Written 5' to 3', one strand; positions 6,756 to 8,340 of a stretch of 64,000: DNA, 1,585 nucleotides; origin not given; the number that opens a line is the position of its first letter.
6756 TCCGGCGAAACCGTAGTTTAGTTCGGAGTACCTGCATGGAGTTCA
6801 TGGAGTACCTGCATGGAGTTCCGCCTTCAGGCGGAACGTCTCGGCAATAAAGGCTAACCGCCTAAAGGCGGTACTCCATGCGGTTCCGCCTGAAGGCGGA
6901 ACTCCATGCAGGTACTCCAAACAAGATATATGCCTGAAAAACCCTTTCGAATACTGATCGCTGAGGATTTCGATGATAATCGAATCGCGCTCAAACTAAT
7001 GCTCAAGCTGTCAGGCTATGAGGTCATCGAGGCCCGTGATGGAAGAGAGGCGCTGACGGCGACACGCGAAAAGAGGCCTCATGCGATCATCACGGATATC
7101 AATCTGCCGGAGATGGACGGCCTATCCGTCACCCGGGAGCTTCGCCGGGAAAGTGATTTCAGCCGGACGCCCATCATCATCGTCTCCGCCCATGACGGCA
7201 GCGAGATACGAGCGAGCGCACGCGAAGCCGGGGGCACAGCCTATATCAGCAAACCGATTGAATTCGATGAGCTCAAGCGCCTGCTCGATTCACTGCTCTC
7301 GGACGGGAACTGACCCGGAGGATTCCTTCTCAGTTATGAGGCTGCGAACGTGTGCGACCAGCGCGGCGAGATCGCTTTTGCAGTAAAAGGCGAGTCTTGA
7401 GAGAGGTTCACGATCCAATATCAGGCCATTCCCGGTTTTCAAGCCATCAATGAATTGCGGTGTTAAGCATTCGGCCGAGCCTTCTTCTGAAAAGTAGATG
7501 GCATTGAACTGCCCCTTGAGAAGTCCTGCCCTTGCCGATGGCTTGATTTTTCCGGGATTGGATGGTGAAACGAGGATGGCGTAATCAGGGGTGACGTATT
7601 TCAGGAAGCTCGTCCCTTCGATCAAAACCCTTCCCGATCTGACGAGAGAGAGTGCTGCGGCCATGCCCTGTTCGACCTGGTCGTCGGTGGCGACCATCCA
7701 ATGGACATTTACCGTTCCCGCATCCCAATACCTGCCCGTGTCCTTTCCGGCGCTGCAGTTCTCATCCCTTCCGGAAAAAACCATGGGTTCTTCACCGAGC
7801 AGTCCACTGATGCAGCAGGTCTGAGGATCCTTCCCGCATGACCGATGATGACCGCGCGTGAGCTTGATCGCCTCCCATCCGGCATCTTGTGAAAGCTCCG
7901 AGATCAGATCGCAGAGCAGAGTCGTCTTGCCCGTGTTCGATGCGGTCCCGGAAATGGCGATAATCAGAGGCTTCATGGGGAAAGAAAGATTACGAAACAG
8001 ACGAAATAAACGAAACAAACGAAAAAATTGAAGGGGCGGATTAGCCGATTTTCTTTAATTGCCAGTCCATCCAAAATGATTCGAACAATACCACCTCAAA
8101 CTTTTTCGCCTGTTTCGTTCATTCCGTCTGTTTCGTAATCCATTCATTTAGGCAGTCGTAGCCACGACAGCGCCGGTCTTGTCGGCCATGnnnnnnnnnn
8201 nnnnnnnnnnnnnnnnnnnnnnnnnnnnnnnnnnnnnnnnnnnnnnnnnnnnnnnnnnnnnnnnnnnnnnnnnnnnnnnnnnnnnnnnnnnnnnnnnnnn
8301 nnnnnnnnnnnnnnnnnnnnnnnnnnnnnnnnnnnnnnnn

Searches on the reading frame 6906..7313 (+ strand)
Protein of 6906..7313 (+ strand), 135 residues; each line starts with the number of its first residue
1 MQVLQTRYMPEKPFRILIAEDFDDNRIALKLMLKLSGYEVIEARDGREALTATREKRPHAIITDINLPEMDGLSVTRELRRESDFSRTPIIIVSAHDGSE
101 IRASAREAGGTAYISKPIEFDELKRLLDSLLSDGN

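Call 78: search_protein_families(library=pfam, proteins=[window:6906-7313:+], max_evalue=0.001)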
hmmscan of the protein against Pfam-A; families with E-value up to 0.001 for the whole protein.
window:6906-7313:+ (135 aa): 1 family
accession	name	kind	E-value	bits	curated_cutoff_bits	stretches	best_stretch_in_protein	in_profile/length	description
PF00072.30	Response_reg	-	8.4e-28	97.2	30.2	1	16-126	1-109/111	Response regulator receiver domain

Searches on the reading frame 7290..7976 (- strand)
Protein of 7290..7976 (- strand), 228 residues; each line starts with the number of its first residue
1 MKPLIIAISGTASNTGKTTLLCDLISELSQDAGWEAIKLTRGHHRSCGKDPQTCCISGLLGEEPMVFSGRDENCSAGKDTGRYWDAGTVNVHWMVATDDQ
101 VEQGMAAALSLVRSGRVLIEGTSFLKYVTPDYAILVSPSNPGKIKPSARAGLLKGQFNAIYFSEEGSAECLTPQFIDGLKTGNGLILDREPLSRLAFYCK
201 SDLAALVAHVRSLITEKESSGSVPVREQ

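Call 21: search_protein_families(library=pfam, proteins=[window:7290-7976:-])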
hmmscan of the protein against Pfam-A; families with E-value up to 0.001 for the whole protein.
window:7290-7976:- (228 aa): 1 family
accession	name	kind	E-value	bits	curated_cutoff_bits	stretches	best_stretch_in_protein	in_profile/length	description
PF03205.20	MobB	-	0.00037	20.8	26.6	0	5-31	1-26/133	Molybdopterin guanine dinucleotide synthesis protein B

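Call 48: find_encoding_contigs(protein=window:7290-7976:-, flank=10000, max_places=4)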
Protein window:7290-7976:- (228 aa): no gene with exactly this product is on record in the collection.

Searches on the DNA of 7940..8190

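Call 18: search_rna_families(source=window, start=7940, end=8190, threshold=evalue, max_evalue=10)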
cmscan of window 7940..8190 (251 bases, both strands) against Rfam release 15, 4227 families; matches with E-value up to 10: 7.
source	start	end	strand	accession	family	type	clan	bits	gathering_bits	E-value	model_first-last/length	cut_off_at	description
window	7989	8138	-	RF03672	MIR840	Gene; miRNA;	-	48.3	150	3e-08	1-147/147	no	MIR840 microRNA precursor family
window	7994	8134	-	RF03659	MIR2871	Gene; miRNA;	-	33.4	99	8.7e-05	1-118/118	no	MIR2871 microRNA precursor family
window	7990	8138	+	RF04128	MIR8562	Gene; miRNA;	-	30.7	211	0.00045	1-242/242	no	MIR8562 microRNA precursor family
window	7988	8140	+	RF04139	MIR841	Gene; miRNA;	-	24.9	200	0.003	47-166/212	no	MIR841 microRNA precursor family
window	7988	8105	+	RF01254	snR34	Gene; snRNA; snoRNA; HACA-box;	CL00042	21.8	39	0.54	1-206/206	no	Small nucleolar RNA snR34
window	8008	8120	-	RF04018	mir-5316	Gene; miRNA;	-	17.8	70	0.22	1-89/89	no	mir-5316 microRNA precursor family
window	8038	8156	+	RF01948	KCNQ1OT1_3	Gene; lncRNA;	-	14.9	60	6.6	1-116/116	no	KCNQ1 overlapping transcript 1 conserved region 3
